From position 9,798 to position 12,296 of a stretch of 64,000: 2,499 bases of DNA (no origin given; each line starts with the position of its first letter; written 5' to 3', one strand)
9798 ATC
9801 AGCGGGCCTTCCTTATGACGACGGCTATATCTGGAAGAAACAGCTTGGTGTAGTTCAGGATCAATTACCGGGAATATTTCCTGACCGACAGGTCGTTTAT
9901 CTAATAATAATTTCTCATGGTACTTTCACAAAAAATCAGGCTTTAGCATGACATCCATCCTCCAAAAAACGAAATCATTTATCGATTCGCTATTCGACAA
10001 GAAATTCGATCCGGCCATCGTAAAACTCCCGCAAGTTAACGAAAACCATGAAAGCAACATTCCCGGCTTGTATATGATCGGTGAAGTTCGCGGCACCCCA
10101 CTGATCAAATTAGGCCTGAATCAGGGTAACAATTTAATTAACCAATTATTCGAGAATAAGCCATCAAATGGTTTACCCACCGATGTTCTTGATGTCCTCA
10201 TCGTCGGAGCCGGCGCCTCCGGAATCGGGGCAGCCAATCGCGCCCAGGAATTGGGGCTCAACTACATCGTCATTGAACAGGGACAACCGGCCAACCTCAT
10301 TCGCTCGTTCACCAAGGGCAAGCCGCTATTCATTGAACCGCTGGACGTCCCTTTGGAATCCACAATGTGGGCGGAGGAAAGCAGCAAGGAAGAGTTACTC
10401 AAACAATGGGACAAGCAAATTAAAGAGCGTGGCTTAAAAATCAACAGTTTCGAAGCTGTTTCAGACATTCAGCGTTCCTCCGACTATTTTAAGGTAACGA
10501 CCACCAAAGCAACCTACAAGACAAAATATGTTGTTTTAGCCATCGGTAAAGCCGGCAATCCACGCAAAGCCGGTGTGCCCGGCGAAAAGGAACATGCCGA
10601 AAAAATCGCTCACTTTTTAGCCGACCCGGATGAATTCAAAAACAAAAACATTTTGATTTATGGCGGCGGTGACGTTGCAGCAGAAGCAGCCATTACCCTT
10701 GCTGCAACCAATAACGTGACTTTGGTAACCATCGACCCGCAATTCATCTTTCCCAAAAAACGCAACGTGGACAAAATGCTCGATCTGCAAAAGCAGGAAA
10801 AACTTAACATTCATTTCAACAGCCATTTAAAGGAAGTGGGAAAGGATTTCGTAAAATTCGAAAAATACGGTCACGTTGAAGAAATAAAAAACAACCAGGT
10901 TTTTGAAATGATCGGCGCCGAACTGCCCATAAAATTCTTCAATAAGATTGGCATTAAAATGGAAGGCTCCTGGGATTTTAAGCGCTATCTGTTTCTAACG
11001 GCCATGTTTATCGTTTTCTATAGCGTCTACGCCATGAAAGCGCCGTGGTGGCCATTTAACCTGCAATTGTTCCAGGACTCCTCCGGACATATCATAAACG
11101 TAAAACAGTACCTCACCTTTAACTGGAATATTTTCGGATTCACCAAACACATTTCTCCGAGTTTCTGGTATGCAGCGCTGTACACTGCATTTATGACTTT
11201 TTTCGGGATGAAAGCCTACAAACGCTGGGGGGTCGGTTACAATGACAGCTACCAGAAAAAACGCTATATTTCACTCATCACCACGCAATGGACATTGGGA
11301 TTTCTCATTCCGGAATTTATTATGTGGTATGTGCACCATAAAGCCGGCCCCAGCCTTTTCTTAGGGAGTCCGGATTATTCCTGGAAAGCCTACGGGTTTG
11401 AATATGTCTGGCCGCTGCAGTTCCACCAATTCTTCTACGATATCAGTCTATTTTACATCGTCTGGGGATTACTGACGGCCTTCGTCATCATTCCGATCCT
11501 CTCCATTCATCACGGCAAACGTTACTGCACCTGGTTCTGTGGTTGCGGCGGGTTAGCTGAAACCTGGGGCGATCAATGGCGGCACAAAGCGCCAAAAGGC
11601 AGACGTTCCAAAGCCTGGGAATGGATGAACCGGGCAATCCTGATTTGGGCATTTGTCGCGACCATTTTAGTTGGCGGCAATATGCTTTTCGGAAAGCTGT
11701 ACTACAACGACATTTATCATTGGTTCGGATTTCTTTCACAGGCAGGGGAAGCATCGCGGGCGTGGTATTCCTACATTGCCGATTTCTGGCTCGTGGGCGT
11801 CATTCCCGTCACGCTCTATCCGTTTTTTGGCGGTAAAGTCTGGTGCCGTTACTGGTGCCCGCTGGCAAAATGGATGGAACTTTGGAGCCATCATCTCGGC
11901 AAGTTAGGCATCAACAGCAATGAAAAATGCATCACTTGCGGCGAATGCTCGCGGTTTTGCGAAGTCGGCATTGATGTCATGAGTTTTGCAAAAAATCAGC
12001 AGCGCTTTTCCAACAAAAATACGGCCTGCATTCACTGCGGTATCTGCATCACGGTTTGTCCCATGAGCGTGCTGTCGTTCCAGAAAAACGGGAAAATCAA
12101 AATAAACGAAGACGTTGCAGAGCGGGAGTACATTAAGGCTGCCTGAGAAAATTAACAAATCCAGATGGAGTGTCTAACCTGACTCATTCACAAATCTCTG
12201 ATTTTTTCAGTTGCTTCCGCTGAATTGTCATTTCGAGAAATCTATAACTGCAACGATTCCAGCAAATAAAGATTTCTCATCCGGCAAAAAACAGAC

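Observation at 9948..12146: Single-polypeptide fusion of an NAD(P)H/FAD oxidoreductase to a NapH/CcoG-like membrane polyferredoxin, next to cydAB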

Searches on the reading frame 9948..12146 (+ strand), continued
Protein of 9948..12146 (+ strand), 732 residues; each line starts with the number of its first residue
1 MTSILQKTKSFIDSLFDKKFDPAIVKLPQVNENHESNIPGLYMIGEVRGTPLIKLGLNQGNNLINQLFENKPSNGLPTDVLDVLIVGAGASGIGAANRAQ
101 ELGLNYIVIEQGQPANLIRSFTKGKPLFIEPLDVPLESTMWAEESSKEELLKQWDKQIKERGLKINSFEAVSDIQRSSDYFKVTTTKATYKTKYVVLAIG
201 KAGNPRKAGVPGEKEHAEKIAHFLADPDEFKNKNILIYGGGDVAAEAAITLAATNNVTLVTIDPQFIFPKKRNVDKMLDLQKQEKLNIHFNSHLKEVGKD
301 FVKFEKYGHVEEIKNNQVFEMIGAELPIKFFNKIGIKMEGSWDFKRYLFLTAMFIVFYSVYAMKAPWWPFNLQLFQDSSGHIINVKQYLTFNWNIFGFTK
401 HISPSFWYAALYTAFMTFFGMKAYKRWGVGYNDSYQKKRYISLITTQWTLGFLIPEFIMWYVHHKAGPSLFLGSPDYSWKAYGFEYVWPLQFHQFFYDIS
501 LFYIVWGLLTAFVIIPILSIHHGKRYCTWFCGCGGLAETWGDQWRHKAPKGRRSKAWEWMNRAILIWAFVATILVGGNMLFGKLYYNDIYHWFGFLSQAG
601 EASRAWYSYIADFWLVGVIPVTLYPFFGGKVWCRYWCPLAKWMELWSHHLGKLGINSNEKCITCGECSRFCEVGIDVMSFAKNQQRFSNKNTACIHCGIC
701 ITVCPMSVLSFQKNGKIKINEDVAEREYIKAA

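Call 14: find_encoding_contigs(protein=P0016, flank=8000, max_places=2)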
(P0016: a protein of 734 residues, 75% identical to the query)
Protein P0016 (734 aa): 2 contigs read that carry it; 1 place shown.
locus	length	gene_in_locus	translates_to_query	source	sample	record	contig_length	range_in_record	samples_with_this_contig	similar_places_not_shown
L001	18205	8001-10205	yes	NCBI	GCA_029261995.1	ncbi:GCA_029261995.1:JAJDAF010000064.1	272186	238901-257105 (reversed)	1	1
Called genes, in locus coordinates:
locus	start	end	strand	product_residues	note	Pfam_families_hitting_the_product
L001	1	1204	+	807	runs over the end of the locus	PF01972:SDH_protease (faint), PF25145:NfeD1b_N (faint), PF01343:Peptidase_S49, PF00574:CLP_protease (faint), PF01343:Peptidase_S49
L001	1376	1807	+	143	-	PF20136:DUF6526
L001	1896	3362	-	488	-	PF00266:Aminotran_5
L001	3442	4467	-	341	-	-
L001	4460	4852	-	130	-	PF21631:A9CJY8-like_N, PF13840:ACT_7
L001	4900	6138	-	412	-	PF02749:QRPTase_N (faint)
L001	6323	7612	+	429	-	PF01011:PQQ (faint), PF13570:Beta-prop_ACSF4 (faint), PF13360:PQQ_2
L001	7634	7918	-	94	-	-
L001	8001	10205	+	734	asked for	PF00890:FAD_binding_2 (faint), PF03486:HI0933_like (faint), PF07992:Pyr_redox_2, PF13738:Pyr_redox_3, PF12838:Fer4_7 (weak), PF13187:Fer4_9 (weak), PF13237:Fer4_10 (weak), PF14697:Fer4_21, +4 more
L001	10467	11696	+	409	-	PF10009:DUF2252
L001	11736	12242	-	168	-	-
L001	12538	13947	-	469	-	PF04389:Peptidase_M28, PF01546:Peptidase_M20 (faint)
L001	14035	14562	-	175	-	PF04238:DUF420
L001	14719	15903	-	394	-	PF01041:DegT_DnrJ_EryC1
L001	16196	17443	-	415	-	PF01071:GARS_A, PF02843:GARS_C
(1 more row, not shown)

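Call 15: find_encoding_contigs(protein=P0070, flank=8000, max_places=2)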
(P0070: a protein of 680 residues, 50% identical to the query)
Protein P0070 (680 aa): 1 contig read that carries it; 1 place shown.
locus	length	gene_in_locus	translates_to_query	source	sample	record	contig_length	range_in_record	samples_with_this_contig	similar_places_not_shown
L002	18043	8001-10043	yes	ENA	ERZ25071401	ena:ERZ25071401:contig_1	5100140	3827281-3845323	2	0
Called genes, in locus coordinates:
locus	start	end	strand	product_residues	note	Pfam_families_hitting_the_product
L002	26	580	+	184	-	PF00355:Rieske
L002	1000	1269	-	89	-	-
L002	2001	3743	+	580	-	PF02776:TPP_enzyme_N, PF00205:TPP_enzyme_M, PF02775:TPP_enzyme_C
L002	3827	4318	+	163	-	PF01842:ACT, PF22629:ACT_AHAS_ss, PF13710:ACT_5, PF10369:ALS_ss_C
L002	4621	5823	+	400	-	PF07592:DDE_Tnp_ISAZ013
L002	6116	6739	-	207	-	-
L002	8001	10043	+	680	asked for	PF03486:HI0933_like (faint), PF00890:FAD_binding_2 (weak), PF07992:Pyr_redox_2, PF13738:Pyr_redox_3, PF13187:Fer4_9 (weak), PF13237:Fer4_10 (weak), PF14697:Fer4_21, PF12838:Fer4_7 (weak), +2 more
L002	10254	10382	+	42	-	-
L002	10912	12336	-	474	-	PF01384:PHO4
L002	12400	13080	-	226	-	PF01865:PhoU_div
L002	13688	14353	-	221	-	PF01895:PhoU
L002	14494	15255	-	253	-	PF00005:ABC_tran, PF02463:SMC_N (weak), PF13304:AAA_21 (faint)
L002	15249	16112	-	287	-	PF00528:BPD_transp_1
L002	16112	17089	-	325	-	PF00528:BPD_transp_1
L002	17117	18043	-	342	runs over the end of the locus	PF12849:PBP_like_2, PF01547:SBP_bac_1, PF12727:PBP_like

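Call 16: find_encoding_contigs(protein=P0100, flank=8000, max_places=2)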
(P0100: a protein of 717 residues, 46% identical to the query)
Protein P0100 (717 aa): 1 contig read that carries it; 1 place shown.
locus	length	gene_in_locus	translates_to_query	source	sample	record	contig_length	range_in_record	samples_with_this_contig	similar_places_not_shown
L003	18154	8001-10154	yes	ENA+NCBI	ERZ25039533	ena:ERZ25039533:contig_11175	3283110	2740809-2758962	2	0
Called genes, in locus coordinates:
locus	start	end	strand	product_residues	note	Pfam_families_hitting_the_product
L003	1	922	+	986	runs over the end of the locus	PF00072:Response_reg, PF13188:PAS_8, PF13426:PAS_9, PF13185:GAF_2, PF01590:GAF, PF13492:GAF_3, PF01590:GAF, PF13185:GAF_2, +6 more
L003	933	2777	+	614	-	PF00069:Pkinase, PF07714:PK_Tyr_Ser-Thr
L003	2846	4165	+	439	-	PF13229:Beta_helix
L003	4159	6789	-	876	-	PF13229:Beta_helix (faint)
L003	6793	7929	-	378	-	-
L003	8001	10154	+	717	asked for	PF00070:Pyr_redox (faint), PF00890:FAD_binding_2 (weak), PF07992:Pyr_redox_2, PF13738:Pyr_redox_3, PF13237:Fer4_10 (weak), PF14697:Fer4_21, PF12838:Fer4_7 (weak), PF13187:Fer4_9 (weak), +2 more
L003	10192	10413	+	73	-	PF01722:BolA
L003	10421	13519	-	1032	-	PF00069:Pkinase, PF07714:PK_Tyr_Ser-Thr, PF00400:WD40, PF23381:Beta-prop_IFT122_1st, PF24105:Beta-prop_CAF1B_HIR1, PF24805:EIF3I, PF24807:WD40_CDC20-Fz, PF24817:WD40_WDHD1_1st, +67 more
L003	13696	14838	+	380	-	-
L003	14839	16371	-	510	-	-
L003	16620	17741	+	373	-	PF22807:TrAA12, PF23500:DUF7133, PF07995:GSDH, PF22807:TrAA12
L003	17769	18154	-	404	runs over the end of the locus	PF04339:FemAB_like, PF13480:Acetyltransf_6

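Call 20: predict_structure(alignment_id=A1)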
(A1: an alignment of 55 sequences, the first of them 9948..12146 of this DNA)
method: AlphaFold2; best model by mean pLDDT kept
length: 732 residues; sequences in the alignment: 55
mean_pLDDT: 81.1   pTM: 0.72
mean pLDDT of the five models: 81.1, 79.2, 76.6, 76.0, 73.5
residues with pLDDT >= 90: 241; 70-90: 359; 50-70: 97; < 50: 35
segments of 3 or more residues with pLDDT < 50: 662-673, 717-732
pLDDT, mean of each block of 10 residues (from residue 1): 85 84 75 91 86 89 91 79 95 96 95 89 80 83 91 96 94 91 96 93 79 90 90 94 90 95 80 88 94 94 93 95 83 89 91 92 80 75 74 77 82 88 83 81 90 90 87 80 77 64 87 89 76 71 61 83 86 73 69 62 76 82 78 82 85 61 44 55 64 58 51 52 43 35
secondary structure, 60 per line:
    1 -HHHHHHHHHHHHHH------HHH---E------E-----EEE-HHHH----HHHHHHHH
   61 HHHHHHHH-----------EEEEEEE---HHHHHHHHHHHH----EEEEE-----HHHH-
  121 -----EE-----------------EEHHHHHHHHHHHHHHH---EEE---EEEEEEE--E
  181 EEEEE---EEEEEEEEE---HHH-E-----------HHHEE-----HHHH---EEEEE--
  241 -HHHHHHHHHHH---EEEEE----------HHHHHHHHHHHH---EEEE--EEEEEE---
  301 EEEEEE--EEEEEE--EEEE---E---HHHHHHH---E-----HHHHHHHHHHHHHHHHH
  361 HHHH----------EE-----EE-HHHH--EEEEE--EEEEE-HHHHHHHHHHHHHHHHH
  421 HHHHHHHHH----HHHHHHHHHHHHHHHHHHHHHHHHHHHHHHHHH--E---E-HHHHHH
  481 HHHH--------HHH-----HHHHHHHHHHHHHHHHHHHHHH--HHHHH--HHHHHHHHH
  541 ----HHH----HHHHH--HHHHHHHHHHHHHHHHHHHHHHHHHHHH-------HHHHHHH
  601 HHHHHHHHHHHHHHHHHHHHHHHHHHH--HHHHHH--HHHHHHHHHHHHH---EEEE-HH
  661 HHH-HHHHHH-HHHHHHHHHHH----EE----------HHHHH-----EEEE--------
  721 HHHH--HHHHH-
elements in order (helices of 4 or more, strands of 3 or more residues): H2-15 E41-43 H45-48 H53-68 E80-86 H90-101 E106-110 H116-119 H147-161 E165-167 E171-177 E180-185 E189-197 H227-230 E234-238 H242-252 E256-260 H271-282 E286-289 E292-297 E301-306 E309-314 E317-320 H328-334 H344-364 H385-388 E391-395 E398-402 H404-429 H434-466 H475-484 H501-522 H525-529 H532-540 H552-556 H559-586 H594-627 H630-635 H638-650 E654-657 H659-663 H665-670 H672-682 H699-703 E709-712 H721-724 H727-731

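Call 23: fold_search(model_id=the predicted structure, library=pdb)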
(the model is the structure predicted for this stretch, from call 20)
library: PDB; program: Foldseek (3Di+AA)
matches with E <= 10: 1891; with E <= 0.001: 598
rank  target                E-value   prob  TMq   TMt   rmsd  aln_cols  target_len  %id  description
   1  7a76_C                1.2e-20  1.00  0.31  0.65   4.3       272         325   26  Bacillithiol Disulfide Reductase Bdr (YpdA) from Bacillus cereus (released 2020-12-30)
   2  7a76_A                1.3e-20  1.00  0.31  0.66   4.2       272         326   26  Bacillithiol Disulfide Reductase Bdr (YpdA) from Bacillus cereus (released 2020-12-30)
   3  7a76_D                2.0e-20  1.00  0.31  0.65   4.2       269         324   27  Bacillithiol Disulfide Reductase Bdr (YpdA) from Bacillus cereus (released 2020-12-30)
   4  7apr_B                4.4e-20  1.00  0.31  0.66   4.5       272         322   25  Bacillithiol Disulfide Reductase Bdr (YpdA) from Staphylococcus aureus (released 2020-12-30)
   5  7a7b_A                4.7e-20  1.00  0.31  0.65   4.3       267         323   25  Bacillithiol Disulfide Reductase Bdr (YpdA) from Staphylococcus aureus (released 2020-12-30)
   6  7apr_H                8.2e-19  1.00  0.31  0.65   4.2       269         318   26  Bacillithiol Disulfide Reductase Bdr (YpdA) from Staphylococcus aureus (released 2020-12-30)
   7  3f8d_B                5.3e-16  1.00  0.24  0.50   7.0       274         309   28  Structure of Sulfolobus solfataricus Thioredoxin reductase Mutant C147A (released 2009-01-13)
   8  3f8p_D                8.7e-16  1.00  0.25  0.50   7.1       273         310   28  Structure of Sulfolobus solfataricus TrxR-B3 (released 2009-01-13)
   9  3f8r_B                1.6e-15  1.00  0.25  0.51   6.6       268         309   28  Crystal structure of Sulfolobus solfataricus Thioredoxin reductase B3 in complex with two NADP molecules (released 2009-01-13)
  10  3f8p_A                2.2e-15  1.00  0.25  0.51   6.9       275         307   27  Structure of Sulfolobus solfataricus TrxR-B3 (released 2009-01-13)
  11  3r9u_A                3.7e-15  1.00  0.29  0.63   4.5       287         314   24  Thioredoxin-disulfide reductase from Campylobacter jejuni. (released 2011-04-06)
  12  3f8p_C                3.7e-15  1.00  0.25  0.52   6.8       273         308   27  Structure of Sulfolobus solfataricus TrxR-B3 (released 2009-01-13)
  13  3f8r_D                4.0e-15  1.00  0.23  0.48   7.5       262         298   29  Crystal structure of Sulfolobus solfataricus Thioredoxin reductase B3 in complex with two NADP molecules (released 2009-01-13)
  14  3f8p_B                4.3e-15  1.00  0.25  0.52   6.9       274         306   27  Structure of Sulfolobus solfataricus TrxR-B3 (released 2009-01-13)
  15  7aaw_B                5.4e-15  1.00  0.23  0.48   7.3       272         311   25  Thioredoxin Reductase from Bacillus cereus (released 2021-09-15)
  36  6gas_A                8.3e-14  1.00  0.27  0.53   5.4       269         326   21  Crystal structure of oxidised ferredoxin/flavodoxin NADP+ oxidoreductase 2 (FNR2) from Bacillus cereus (released 2018-09-05)
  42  3lzw                  1.4e-13  1.00  0.28  0.57   5.9       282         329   18  Crystal structure of ferredoxin-NADP+ oxidoreductase from bacillus subtilis (form I) (released 2010-12-08)
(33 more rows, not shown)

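Call 39: find_related_loci(query=A1, collection=genome_contigs, flank=6000)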
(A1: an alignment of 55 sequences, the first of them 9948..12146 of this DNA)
Query A1 (732 aa) in genome_contigs; peptide patterns used: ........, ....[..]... (x = any residue, [..] = any of these).
478 stretches matched a pattern; 458 encode a relative of the query (tblastn E <= 1e-3); the best 80 are kept; 80 distinct loci.
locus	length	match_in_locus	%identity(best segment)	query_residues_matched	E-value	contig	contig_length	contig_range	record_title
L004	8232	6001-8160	76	1-720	0e+0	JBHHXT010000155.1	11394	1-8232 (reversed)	MAG: bacterium isolate D_1_bin.22 NODE_2469_length_11394_cov_21.079901, whole genome shotgun sequence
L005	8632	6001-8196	77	1-732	0e+0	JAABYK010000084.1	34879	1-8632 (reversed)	MAG: candidate division KSB1 bacterium isolate CS3-K085 K_merged_R1_(paired)_contig_145008, whole genome shotgun sequenc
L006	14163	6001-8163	77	1-721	0e+0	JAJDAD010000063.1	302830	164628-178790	MAG: candidate division KSB1 bacterium isolate OFTM153 OFTM153_62, whole genome shotgun sequence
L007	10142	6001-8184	76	1-727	0e+0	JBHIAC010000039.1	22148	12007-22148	MAG: bacterium isolate K_3_bin.3 NODE_605_length_22148_cov_10.504232, whole genome shotgun sequence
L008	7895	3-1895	77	101-731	0e+0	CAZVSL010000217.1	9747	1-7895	MAG TPA_asm: uncultured Calditrichaceae bacterium isolate SRP141376_co1_187 genome assembly, contig: NODE_12702_length_9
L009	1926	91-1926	75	1-614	0e+0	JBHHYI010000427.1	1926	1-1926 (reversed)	MAG: bacterium isolate Maj_2_bin.63 NODE_45362_length_1926_cov_24.407803, whole genome shotgun sequence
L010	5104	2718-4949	53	10-715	0e+0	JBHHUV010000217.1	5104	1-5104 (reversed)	MAG: Phycisphaerae bacterium isolate S.5.sp1_bin.29 NODE_6784_length_5104_cov_4.687859, whole genome shotgun sequence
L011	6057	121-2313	54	10-715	0e+0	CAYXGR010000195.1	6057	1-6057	MAG TPA_asm: uncultured Planctomycetaceae bacterium isolate binchicken_co275_156 genome assembly, contig: NODE_23629_len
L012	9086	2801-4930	54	1-714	0e+0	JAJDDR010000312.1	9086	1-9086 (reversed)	MAG: Phycisphaerae bacterium isolate OFTM285 OFTM285_311, whole genome shotgun sequence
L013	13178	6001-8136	54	11-714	0e+0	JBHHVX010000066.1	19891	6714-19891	MAG: Phycisphaerae bacterium isolate S.4.sp1_bin.18 NODE_908_length_19891_cov_15.609750, whole genome shotgun sequence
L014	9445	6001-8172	53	10-729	0e+0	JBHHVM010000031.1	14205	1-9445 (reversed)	MAG: Phycisphaerae bacterium isolate S.4.sp2_bin.24 NODE_1684_length_14205_cov_4.997173, whole genome shotgun sequence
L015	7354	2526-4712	53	2-726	0e+0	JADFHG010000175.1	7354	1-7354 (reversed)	MAG: Planctomycetota bacterium isolate B33T1L10 B33T1L10_NODE17752, whole genome shotgun sequence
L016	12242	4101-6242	53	1-715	0e+0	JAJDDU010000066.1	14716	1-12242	MAG: Phycisphaerae bacterium isolate OFTM5 OFTM5_65, whole genome shotgun sequence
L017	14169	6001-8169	53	4-715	0e+0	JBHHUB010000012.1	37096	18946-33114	MAG: Phycisphaerae bacterium isolate S.6.sp2_bin.21 NODE_133_length_37096_cov_6.357685, whole genome shotgun sequence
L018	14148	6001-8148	54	15-726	0e+0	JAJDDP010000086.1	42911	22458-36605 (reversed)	MAG: Phycisphaerae bacterium isolate OFTM209 OFTM209_85, whole genome shotgun sequence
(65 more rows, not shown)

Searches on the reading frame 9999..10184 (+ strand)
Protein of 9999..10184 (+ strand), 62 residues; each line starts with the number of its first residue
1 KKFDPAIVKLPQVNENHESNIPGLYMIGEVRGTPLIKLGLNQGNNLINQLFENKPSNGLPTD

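Call 73: search_solved_structures(query=A4, max_evalue=10, show_alignments=3)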
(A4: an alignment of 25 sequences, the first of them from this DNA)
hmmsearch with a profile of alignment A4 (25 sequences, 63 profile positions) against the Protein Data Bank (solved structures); distinct sequences matched with E-value up to 10: 101 (the best 60 are shown).
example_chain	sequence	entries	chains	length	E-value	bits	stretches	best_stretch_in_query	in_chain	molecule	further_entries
1k4q_A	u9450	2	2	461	2.8e-06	30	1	13-58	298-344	Glutathione Reductase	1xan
2grt_A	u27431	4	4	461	2.8e-06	30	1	13-58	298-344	GLUTATHIONE REDUCTASE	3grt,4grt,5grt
3djg_X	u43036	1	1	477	3e-06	29.9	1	13-58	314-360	Glutathione reductase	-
1bwc_A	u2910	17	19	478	3e-06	29.9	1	13-58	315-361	PROTEIN (GLUTATHIONE REDUCTASE) | GLUTATHIONE REDUCTASE | glutathione reductase, mitochondrial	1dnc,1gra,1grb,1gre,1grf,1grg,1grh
1grt_A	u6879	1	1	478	3e-06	29.9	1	13-58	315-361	GLUTATHIONE REDUCTASE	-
2aaq_A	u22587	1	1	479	3e-06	29.9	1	13-58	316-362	glutathione reductase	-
5u1o_A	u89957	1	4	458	4.9e-05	26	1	12-58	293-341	Glutathione reductase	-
2r9z_A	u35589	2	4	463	0.00055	22.6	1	14-59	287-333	Glutathione amide reductase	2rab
6n7f_A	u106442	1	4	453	0.0011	21.7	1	14-59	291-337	Putative glutathione reductase (GR)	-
5vdn_A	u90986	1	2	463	0.0013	21.4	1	13-58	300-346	Glutathione oxidoreductase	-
1ger_A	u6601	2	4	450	0.0032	20.2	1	13-58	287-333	GLUTATHIONE REDUCTASE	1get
1ges_A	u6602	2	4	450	0.0033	20.1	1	13-58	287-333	GLUTATHIONE REDUCTASE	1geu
2wba_A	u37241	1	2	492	0.0035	20.1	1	12-58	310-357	TRYPANOTHIONE REDUCTASE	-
7nvp_AAA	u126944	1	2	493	0.0035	20.1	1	12-58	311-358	N(1),N(8)-bis(glutathionyl)spermidine reductase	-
8pf5_B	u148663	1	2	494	0.0035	20.1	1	12-58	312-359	Trypanothione reductase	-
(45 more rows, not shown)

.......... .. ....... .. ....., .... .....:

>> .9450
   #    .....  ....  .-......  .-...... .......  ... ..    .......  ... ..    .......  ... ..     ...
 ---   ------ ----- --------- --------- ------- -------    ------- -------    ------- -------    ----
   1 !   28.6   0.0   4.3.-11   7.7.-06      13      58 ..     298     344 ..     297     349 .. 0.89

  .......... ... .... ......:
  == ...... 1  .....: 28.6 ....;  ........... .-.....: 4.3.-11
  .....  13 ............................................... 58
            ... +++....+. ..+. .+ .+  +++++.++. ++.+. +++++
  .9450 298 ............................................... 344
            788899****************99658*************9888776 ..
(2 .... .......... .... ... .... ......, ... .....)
